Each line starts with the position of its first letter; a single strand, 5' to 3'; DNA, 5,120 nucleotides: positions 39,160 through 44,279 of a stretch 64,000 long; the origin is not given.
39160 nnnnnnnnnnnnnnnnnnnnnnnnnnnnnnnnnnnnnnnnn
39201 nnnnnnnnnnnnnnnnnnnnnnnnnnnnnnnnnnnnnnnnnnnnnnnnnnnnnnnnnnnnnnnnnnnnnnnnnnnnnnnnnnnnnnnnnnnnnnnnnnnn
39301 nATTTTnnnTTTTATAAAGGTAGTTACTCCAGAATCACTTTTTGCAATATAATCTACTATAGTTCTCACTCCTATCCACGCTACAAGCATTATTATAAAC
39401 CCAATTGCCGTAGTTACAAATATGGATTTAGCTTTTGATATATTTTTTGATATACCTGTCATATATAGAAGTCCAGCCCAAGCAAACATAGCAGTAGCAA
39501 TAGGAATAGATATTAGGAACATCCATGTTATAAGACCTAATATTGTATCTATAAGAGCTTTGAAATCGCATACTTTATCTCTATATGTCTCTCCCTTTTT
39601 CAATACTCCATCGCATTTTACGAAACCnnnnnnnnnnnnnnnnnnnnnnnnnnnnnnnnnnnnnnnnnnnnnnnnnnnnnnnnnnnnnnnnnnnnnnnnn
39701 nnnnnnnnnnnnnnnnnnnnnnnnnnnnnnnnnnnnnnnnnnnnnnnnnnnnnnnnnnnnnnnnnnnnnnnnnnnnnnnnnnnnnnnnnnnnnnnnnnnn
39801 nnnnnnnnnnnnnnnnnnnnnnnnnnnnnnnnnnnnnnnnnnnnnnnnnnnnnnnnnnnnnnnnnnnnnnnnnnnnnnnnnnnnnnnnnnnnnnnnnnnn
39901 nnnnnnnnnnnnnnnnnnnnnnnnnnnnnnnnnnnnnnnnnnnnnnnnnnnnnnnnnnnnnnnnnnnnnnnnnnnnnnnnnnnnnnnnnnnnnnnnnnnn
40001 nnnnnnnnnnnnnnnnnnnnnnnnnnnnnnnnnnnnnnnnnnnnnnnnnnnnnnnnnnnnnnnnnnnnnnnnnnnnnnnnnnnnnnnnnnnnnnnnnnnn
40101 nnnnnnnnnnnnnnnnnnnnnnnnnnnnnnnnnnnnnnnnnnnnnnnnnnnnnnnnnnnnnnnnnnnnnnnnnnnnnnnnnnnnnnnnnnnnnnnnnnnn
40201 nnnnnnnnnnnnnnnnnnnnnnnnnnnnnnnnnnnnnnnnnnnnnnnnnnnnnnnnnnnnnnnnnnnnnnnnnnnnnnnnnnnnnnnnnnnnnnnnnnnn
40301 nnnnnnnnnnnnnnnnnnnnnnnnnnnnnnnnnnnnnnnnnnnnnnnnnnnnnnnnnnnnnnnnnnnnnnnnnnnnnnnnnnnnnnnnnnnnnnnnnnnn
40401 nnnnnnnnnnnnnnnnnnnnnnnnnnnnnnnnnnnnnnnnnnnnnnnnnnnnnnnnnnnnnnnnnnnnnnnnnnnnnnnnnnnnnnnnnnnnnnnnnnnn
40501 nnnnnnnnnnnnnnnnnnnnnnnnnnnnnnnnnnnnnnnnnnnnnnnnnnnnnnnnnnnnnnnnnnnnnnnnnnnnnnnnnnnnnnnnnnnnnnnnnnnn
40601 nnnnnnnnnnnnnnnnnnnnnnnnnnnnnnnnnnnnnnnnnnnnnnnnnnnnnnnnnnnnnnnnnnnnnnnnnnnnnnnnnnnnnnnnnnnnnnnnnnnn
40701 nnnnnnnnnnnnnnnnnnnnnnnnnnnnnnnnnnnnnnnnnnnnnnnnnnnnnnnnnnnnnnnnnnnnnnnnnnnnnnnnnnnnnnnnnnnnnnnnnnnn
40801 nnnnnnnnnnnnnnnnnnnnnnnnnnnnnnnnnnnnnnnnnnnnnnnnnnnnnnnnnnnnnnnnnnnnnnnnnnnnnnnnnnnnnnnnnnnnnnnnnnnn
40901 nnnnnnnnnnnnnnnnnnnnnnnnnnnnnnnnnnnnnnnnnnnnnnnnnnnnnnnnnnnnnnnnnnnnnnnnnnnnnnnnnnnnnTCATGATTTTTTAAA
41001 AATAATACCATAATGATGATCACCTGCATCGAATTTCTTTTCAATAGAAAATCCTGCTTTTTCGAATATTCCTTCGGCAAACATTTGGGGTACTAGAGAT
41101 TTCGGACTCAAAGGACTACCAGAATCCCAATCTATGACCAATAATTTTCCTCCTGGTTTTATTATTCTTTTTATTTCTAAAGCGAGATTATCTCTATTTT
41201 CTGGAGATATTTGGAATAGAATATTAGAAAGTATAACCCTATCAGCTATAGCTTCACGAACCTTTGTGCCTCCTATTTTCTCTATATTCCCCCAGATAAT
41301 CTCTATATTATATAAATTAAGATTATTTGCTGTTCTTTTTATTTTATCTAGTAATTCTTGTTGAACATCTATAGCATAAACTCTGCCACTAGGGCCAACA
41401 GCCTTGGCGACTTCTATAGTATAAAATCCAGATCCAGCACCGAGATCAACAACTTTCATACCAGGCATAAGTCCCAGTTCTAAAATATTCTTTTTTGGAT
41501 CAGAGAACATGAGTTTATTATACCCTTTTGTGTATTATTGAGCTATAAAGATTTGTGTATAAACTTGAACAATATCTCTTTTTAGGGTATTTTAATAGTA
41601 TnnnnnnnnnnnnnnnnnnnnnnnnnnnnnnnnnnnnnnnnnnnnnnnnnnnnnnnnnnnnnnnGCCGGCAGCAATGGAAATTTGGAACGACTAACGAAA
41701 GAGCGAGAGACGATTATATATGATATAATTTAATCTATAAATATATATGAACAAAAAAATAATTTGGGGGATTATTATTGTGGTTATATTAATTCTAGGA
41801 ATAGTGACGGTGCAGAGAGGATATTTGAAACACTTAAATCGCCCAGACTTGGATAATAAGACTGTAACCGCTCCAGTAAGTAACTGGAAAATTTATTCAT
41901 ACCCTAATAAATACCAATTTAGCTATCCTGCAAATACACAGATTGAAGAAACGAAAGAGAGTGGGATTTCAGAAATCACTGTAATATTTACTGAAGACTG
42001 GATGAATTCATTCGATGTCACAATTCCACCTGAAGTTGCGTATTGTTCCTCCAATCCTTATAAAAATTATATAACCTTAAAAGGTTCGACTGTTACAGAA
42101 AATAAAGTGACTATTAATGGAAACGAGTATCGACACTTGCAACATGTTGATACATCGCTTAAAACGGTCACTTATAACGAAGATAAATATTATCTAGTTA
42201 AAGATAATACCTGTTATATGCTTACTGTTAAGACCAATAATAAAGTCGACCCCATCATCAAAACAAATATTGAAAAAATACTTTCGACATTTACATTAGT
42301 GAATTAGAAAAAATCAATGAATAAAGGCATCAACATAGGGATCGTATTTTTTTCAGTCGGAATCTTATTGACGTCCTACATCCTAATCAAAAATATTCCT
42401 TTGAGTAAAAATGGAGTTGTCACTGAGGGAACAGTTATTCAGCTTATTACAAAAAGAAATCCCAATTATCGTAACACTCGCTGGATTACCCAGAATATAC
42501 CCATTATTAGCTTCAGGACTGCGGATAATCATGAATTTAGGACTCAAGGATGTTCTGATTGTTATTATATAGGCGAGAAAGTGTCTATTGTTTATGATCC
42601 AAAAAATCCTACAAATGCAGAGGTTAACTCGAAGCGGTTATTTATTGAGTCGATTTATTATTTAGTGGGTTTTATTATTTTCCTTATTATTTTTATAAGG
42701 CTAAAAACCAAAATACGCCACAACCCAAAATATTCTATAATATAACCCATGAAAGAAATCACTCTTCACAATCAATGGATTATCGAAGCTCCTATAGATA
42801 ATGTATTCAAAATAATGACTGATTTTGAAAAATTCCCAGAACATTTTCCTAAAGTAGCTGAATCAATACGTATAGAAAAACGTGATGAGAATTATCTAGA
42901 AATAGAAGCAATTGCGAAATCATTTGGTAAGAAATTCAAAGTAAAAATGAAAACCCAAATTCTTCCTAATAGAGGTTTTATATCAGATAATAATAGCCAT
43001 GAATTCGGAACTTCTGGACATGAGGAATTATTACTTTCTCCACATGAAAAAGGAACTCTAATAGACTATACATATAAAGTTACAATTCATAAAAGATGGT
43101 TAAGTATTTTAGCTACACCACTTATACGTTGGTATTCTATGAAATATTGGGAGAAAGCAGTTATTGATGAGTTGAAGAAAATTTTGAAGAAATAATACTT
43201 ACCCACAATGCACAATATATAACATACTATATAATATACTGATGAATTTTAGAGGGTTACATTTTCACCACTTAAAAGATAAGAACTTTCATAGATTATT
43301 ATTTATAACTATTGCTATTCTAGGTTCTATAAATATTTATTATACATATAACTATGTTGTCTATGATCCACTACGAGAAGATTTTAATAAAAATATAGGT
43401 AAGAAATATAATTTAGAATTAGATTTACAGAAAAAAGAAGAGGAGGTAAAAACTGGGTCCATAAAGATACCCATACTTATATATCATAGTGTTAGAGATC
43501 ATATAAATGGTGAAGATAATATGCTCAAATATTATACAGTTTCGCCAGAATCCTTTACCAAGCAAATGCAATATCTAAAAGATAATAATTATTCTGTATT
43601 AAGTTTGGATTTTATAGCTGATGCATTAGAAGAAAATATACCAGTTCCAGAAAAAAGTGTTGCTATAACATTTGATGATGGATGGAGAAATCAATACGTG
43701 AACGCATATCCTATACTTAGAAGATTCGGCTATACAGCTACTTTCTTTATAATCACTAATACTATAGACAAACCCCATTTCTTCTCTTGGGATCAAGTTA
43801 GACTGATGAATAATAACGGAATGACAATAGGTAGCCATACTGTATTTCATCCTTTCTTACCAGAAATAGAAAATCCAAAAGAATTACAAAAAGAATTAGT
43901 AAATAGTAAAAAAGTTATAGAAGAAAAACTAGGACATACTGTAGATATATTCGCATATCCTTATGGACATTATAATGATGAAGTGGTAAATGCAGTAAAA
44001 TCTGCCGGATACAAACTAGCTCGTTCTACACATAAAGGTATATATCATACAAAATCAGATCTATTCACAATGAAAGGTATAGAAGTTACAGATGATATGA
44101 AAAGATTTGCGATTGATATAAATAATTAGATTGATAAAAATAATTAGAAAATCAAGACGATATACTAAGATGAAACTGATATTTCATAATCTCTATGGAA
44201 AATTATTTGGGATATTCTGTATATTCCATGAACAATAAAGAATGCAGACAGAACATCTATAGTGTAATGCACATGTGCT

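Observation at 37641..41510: Operon of a SAM methyltransferase, an SBP-like ectodomain fused to a two-helix module, and four small secreted paralogs of that module with VirB2/TrbC pilin-like architecture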

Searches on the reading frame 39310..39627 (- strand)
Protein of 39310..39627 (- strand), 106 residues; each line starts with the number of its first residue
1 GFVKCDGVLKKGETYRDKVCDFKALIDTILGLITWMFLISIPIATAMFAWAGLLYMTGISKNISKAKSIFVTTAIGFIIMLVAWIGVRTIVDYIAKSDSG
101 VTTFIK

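Call 30: find_homologous_proteins(query=window:39310-39627:-, max_evalue=0.001)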
Query window:39310-39627:- (106 aa): 51 proteins with E <= 0.001 among 52 candidates.
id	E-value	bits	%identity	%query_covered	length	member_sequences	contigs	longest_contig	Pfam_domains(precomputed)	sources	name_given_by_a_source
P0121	9.4e-38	147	65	99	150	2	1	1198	PF18895.6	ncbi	-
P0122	1.3e-34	136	62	100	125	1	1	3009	PF18895.6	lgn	-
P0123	3.6e-34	135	59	100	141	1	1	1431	PF18895.6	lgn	-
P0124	2.1e-33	133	58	100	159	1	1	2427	PF18895.6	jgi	jgi:hypothetical protein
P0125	1.3e-32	130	59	99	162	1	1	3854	PF18895.6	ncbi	-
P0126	5.9e-32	128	60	99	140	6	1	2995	PF18895.6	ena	-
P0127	7.4e-32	128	58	99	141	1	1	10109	PF18895.6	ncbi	-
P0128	1.4e-31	127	58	99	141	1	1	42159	PF18895.6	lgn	-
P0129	2.1e-31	126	56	99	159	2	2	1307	PF18895.6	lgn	-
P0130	4.4e-31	125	57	99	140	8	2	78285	-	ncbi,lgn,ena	-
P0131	1.0e-30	124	58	99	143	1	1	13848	PF18895.6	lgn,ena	-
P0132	1.3e-30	124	57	99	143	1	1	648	-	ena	-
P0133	2.2e-30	123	58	100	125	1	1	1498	PF18895.6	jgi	jgi:hypothetical protein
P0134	4.7e-30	122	58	99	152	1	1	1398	PF18895.6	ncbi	-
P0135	5.5e-30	122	58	99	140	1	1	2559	PF18895.6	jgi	jgi:hypothetical protein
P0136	1.7e-29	120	56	99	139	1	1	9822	PF18895.6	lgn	-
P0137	2.2e-29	120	58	99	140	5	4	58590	PF18895.6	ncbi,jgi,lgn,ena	jgi:hypothetical protein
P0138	3.1e-29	119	60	93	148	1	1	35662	PF18895.6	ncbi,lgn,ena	-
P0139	4.7e-29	119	54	99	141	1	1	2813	PF18895.6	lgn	-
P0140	6.0e-29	118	55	100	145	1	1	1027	PF18895.6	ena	-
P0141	8.6e-29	118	59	99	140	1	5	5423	PF18895.6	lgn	-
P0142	9.9e-29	118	58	99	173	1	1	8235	PF18895.6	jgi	jgi:hypothetical protein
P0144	2.1e-28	116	52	100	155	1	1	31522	PF18895.6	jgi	jgi:hypothetical protein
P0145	1.0e-27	114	50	100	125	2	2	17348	PF18895.6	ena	-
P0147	2.3e-27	113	49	100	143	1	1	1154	PF18895.6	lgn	-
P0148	1.6e-26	110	53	100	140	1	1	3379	PF18895.6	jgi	jgi:hypothetical protein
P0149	1.8e-26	110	52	99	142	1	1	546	PF18895.6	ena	-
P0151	4.1e-25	106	53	99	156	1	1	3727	PF18895.6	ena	-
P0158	3.6e-24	103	53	99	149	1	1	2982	PF18895.6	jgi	jgi:hypothetical protein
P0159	5.9e-24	102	49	99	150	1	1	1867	PF18895.6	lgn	-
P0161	8.7e-24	102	50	99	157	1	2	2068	PF18895.6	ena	-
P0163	4.4e-23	99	52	99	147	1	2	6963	PF18895.6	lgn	-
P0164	1.5e-21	94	46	99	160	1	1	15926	PF18895.6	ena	-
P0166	3.1e-21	93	54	85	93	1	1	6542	PF18895.6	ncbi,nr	ncbi:MAG: hypothetical protein Q8Q03_01460, partial [bacterium]|nr:hypothetical protein [bacterium]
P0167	9.8e-21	92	44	99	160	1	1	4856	PF18895.6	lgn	-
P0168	5.1e-12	64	44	89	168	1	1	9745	PF18895.6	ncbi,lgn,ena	-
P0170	2.6e-10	58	41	90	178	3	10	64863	PF18895.6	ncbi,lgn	-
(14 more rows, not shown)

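Call 91: search_protein_families(library=phrogs, proteins=[window:39310-39627:-], max_evalue=0.01)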
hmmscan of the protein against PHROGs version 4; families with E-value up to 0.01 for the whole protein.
window:39310-39627:- (106 aa): 2 families
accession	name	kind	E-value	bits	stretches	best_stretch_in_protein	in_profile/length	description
phrog_28964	-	unknown function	0.0035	18.7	1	25-94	66-129/132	-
phrog_5422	-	unknown function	0.005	18.3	1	26-94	80-144/148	-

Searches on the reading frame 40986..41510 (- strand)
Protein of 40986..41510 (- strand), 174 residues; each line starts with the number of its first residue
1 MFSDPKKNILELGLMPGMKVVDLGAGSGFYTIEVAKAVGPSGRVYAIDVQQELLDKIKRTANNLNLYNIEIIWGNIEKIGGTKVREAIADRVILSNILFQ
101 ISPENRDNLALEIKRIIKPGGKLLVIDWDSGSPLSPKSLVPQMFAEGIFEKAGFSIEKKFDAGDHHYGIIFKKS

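Call 3: search_protein_families(library=pfam, proteins=[window:40986-41510:-], max_evalue=1)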
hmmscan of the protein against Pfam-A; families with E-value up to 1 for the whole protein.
window:40986-41510:- (174 aa): 27 families (the best 25 are shown)
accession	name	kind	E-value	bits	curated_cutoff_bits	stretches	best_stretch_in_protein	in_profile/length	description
PF13847.12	Methyltransf_31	-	1.1e-16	61.3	27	1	16-131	3-115/145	Methyltransferase domain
PF13649.12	Methyltransf_25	-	2.3e-14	54.3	27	1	20-121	1-97/97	Methyltransferase domain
PF08241.18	Methyltransf_11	-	3.8e-12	47.1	21.2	1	21-125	1-95/95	Methyltransferase domain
PF01209.24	Ubie_methyltran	-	5e-12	46.1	20.1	1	15-129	46-155/233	ubiE/COQ5 methyltransferase family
PF01135.25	PCMT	-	2.4e-09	37.7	20.3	1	12-74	69-131/210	Protein-L-isoaspartate(D-aspartate) O-methyltransferase (PCMT)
PF08242.18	Methyltransf_12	-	6.8e-07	30.4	30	1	21-123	1-98/98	Methyltransferase domain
PF05175.20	MTS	-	8.8e-06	25.9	23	1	18-126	33-139/170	Methyltransferase small domain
PF01728.25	FtsJ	-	1.1e-05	25.9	24.1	1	14-70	19-68/181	FtsJ-like methyltransferase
PF08704.16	GCD14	-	1.1e-05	25.6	26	1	10-59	34-83/247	tRNA methyltransferase complex GCD14 subunit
PF13489.12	Methyltransf_23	-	1.2e-05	25.5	27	1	5-132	9-123/164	Methyltransferase domain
PF02475.24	TRM5-TYW2_MTfase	-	1.3e-05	25.7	28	1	17-97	37-113/164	TRM5/TYW2 methyltransferase domain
PF02390.23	Methyltransf_4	-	1.7e-05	24.8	24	1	20-78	5-62/173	Putative methyltransferase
PF01189.24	Methyltr_RsmB-F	-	2.2e-05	24.7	27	1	16-94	8-85/199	16S rRNA methyltransferase RsmB/F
PF00891.24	Methyltransf_2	-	4.1e-05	23.5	22.3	1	14-127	60-166/210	O-methyltransferase domain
PF13679.12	Methyltransf_32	-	8.8e-05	22.9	27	1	18-77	27-90/143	Methyltransferase domain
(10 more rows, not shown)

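Call 4: search_protein_families(library=ncbifam, proteins=[window:40986-41510:-], max_evalue=1)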
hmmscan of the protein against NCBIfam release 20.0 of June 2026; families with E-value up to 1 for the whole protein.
window:40986-41510:- (174 aa): 77 families (the best 25 are shown)
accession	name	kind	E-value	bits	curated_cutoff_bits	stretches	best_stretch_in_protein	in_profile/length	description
NF008823.0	PRK11873.1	subfamily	1.2e-20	74.2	263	1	14-127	75-183/272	arsenite methyltransferase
NF041537.1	ArsM_AhpD_UU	exception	3.3e-18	65.6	510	1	14-134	74-189/345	arsenite methyltransferase/AhpD domain selenoprotein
NF041536.1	ArsM_DUF2284_UU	exception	1.9e-16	59.5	575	1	15-127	75-182/459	arsenite methyltransferase/DUF2284 domain selenoprotein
NF047649.1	MTase_UXPK_star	exception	1.6e-15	56.9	460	1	13-127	73-183/283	methyltransferase/UXPK-star double selenoprotein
TIGR02469.1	CbiT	equivalog_domain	7.3e-15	55.3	78.3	1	11-124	14-119/124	precorrin-6Y C5,15-methyltransferase (decarboxylating) subunit CbiT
NF043040.1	corrin_prot_MT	hypoth_equivalog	1e-11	44.7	180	1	6-127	31-149/216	corrinoid protein-associated methyltransferase CpaM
NF001240.0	PRK00216.1-1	equivalog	1.3e-11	44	378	1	13-130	60-173/251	bifunctional demethylmenaquinone methyltransferase/2-methoxy-6-polyprenyl-1,4-benzoquinol methylase UbiE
NF001243.0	PRK00216.1-4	equivalog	3.3e-11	43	235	1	10-127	41-153/237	demethylmenaquinone methyltransferase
NF052510.1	methyltran_MpqE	exception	1.3e-10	41.1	335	1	13-128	43-154/234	methyl-plastoquinone biosynthesis methyltransferase MpqE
NF010549.0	PRK13942.1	equivalog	1.5e-10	40.9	282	1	12-78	73-139/215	protein-L-isoaspartate O-methyltransferase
TIGR02752.1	MenG_heptapren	equivalog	4.6e-10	39.4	419.85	1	14-128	43-152/231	demethylmenaquinone methyltransferase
TIGR04364.1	methyltran_FxLD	equivalog_domain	6.3e-10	38.7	320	1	12-110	78-172/394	methyltransferase, FxLD system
NF001556.0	PRK00377.1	equivalog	4.4e-09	36.4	238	1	12-80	36-105/198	cobalt-precorrin-6Y C(15)-methyltransferase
TIGR00080.1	pimt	equivalog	1.1e-08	35.1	159.05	1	12-75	73-136/216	protein-L-isoaspartate O-methyltransferase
NF001244.0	PRK00216.1-5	equivalog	1.7e-08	34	216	1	11-158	43-185/236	bifunctional demethylmenaquinone methyltransferase/2-methoxy-6-polyprenyl-1,4-benzoquinol methylase UbiE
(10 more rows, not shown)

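Call 48: search_solved_structures(query=window:40986-41510:-, max_evalue=0.000001)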
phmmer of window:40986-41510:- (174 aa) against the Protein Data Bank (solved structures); distinct sequences matched with E-value up to 0.000001: 5.
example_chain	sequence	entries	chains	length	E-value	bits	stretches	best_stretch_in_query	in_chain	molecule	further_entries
3dh0_A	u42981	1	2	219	7.8e-20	74.9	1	3-169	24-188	SAM dependent methyltransferase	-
3mgg_A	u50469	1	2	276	1e-08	38.7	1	15-132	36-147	Methyltransferase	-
3i9f_A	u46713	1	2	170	6.9e-08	36.1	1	20-173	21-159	Putative type 11 methyltransferase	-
2yxe_A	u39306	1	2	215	2.1e-07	34.5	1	12-75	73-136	Protein-L-isoaspartate O-methyltransferase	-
5evj_A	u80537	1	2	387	5.7e-07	33.1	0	15-127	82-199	Arsenite methyltransferase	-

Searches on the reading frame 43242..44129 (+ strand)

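Call 34: search_protein_families(library=ncbifam, proteins=[window:43242-44129:+], max_evalue=0.001)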
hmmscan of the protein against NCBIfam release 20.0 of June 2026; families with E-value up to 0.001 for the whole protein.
window:43242-44129:+ (295 aa): 12 families
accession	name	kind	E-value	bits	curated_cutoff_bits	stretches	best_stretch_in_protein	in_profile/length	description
TIGR03938.2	deacetyl_PgaB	equivalog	2.1e-33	115.5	321.9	2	78-200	5-142/621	poly-beta-1,6-N-acetyl-D-glucosamine N-deacetylase PgaB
TIGR02764.1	spore_ybaN_pdaB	equivalog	7.8e-21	74.7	237.4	1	137-259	5-123/191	polysaccharide deacetylase family sporulation protein PdaB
TIGR03933.1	PIA_icaB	equivalog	4.5e-20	72.2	248.35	1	93-285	28-232/245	intercellular adhesin biosynthesis polysaccharide N-deacetylase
NF011177.0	PRK14582.1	equivalog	4.5e-20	71.5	923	1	79-179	52-148/671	poly-beta-1,6-N-acetyl-D-glucosamine N-deacetylase PgaB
NF011176.0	PRK14581.1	equivalog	1.1e-18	66.7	1091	1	78-178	51-147/673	poly-beta-1,6-N-acetyl-D-glucosamine N-deacetylase PgaB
TIGR02884.1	spore_pdaA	equivalog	4.8e-13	49.3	298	1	137-258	36-154/224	delta-lactam-biosynthetic de-N-acetylase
NF045821.1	PgAcgDacpgdA1_Bac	equivalog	3.2e-11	42.6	400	1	137-250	87-196/282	peptidoglycan-N-acetylglucosamine deacetylase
TIGR04243.1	nodulat_NodB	equivalog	4.6e-11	42.6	240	1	138-258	2-119/197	chitooligosaccharide deacetylase NodB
NF045820.1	PgAcgDacpgdA_Strep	equivalog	5.4e-11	41.9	800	1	137-252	267-378/463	peptidoglycan-N-acetylglucosamine deacetylase PgdA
TIGR02873.1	spore_ylxY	hypoth_equivalog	7.3e-11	41.8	391.5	1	136-254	82-197/268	probable sporulation protein, polysaccharide deacetylase family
NF050820.1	PolSacchBiosHfsH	equivalog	4.3e-05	23.3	400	1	138-280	34-178/249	oligosaccharide deacetylase HfsH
NF045822.1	PgAcgDacpgdA2_Bac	equivalog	0.00012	21.5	400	1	139-245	71-175/274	peptidoglycan-N-acetylglucosamine deacetylase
